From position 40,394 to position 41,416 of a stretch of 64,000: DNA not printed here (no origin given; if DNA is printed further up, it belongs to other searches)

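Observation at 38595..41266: GT2 polyprenyl-phosphate sugar synthase paired with an uncharacterised 11-TM protein: candidate GT-C glycosylation module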

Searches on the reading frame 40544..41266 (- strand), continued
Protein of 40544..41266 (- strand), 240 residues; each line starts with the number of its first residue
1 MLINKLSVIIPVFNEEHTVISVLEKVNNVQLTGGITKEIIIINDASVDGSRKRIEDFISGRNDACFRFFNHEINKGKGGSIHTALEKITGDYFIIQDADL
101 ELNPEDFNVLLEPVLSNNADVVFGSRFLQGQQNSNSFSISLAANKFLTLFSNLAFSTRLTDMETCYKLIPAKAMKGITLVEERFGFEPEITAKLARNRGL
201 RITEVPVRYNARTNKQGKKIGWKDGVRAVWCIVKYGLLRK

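Call 86: find_encoding_contigs(protein=P0433, flank=8000, max_places=2)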
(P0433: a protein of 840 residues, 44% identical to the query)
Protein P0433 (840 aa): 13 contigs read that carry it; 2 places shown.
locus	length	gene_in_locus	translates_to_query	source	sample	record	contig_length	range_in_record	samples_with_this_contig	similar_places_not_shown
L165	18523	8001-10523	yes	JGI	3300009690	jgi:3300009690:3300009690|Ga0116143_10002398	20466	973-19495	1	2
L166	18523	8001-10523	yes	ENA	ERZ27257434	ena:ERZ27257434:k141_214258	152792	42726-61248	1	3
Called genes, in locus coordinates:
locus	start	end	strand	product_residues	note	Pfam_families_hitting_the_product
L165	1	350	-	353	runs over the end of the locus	PF00730:HhH-GPD, PF00633:HHH (faint), PF14815:NUDIX_4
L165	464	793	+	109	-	PF00216:Bac_DNA_binding, PF18291:HU-HIG (weak)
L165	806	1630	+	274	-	PF07719:TPR_2 (faint), PF13181:TPR_8 (faint), PF23914:TPR_CcmH_CycH, PF14559:TPR_19 (weak), PF13424:TPR_12 (weak), PF21033:RMD1-3, PF13414:TPR_11 (weak), PF14559:TPR_19 (weak), +6 more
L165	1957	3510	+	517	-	PF10150:RNase_E_G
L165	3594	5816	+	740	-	PF00912:Transgly, PF28500:PBP_middle, PF00905:Transpeptidase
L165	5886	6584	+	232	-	PF01144:CoA_trans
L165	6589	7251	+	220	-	PF01144:CoA_trans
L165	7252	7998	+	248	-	PF05891:Methyltransf_PK (weak), PF13489:Methyltransf_23, PF08241:Methyltransf_11, PF08242:Methyltransf_12, PF13649:Methyltransf_25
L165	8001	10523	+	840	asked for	PF00535:Glycos_transf_2, PF10111:Glyco_tranf_2_2, PF13641:Glyco_tranf_2_3 (faint)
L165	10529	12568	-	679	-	-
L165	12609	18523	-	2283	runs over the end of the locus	PF13573:SprB, PF18962:Por_Secre_tail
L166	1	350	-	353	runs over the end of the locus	PF00730:HhH-GPD, PF00633:HHH (faint), PF14815:NUDIX_4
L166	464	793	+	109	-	PF00216:Bac_DNA_binding, PF18291:HU-HIG (weak)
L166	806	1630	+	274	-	PF07719:TPR_2 (faint), PF13181:TPR_8 (faint), PF23914:TPR_CcmH_CycH, PF14559:TPR_19 (weak), PF13424:TPR_12 (weak), PF21033:RMD1-3, PF13414:TPR_11 (weak), PF14559:TPR_19 (weak), +6 more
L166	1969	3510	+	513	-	PF10150:RNase_E_G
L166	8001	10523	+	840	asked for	PF00535:Glycos_transf_2, PF10111:Glyco_tranf_2_2, PF13641:Glyco_tranf_2_3 (faint)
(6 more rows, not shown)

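Call 87: find_encoding_contigs(protein=P0428, flank=8000, max_places=2)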
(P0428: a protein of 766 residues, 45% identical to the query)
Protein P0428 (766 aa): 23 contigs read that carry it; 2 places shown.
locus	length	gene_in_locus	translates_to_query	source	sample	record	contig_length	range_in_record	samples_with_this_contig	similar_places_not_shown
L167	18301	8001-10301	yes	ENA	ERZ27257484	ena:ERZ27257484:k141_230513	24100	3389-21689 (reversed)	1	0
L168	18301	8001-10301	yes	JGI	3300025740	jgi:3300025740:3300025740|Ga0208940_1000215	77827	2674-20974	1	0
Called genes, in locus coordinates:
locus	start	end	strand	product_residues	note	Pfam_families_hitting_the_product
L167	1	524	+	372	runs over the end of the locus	PF12704:MacB_PCD, PF02687:FtsX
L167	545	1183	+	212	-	-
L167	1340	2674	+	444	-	PF02812:ELFV_dehydrog_N, PF00208:ELFV_dehydrog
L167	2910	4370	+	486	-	PF00883:Peptidase_M17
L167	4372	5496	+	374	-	PF04166:PdxA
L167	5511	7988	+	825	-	PF08245:Mur_ligase_M, PF01168:Ala_racemase_N, PF00842:Ala_racemase_C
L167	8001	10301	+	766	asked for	PF00535:Glycos_transf_2, PF10111:Glyco_tranf_2_2 (faint), PF13641:Glyco_tranf_2_3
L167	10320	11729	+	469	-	PF03062:MBOAT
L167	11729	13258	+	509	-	-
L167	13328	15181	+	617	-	-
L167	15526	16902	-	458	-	PF01609:DDE_Tnp_1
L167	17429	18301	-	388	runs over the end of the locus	PF01553:Acyltransferase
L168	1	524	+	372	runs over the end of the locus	PF12704:MacB_PCD, PF02687:FtsX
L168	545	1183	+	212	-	-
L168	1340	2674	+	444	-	PF02812:ELFV_dehydrog_N, PF00208:ELFV_dehydrog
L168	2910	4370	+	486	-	PF00883:Peptidase_M17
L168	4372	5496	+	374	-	PF04166:PdxA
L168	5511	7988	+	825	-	PF08245:Mur_ligase_M, PF01168:Ala_racemase_N, PF00842:Ala_racemase_C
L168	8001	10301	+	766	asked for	PF00535:Glycos_transf_2, PF10111:Glyco_tranf_2_2 (faint), PF13641:Glyco_tranf_2_3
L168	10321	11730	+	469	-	PF03062:MBOAT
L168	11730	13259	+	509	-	-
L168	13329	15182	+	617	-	-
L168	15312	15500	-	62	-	-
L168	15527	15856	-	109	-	-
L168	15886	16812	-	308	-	PF01609:DDE_Tnp_1 (weak)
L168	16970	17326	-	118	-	PF02152:FolB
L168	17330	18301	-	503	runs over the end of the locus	PF00749:tRNA-synt_1c, PF19269:Anticodon_2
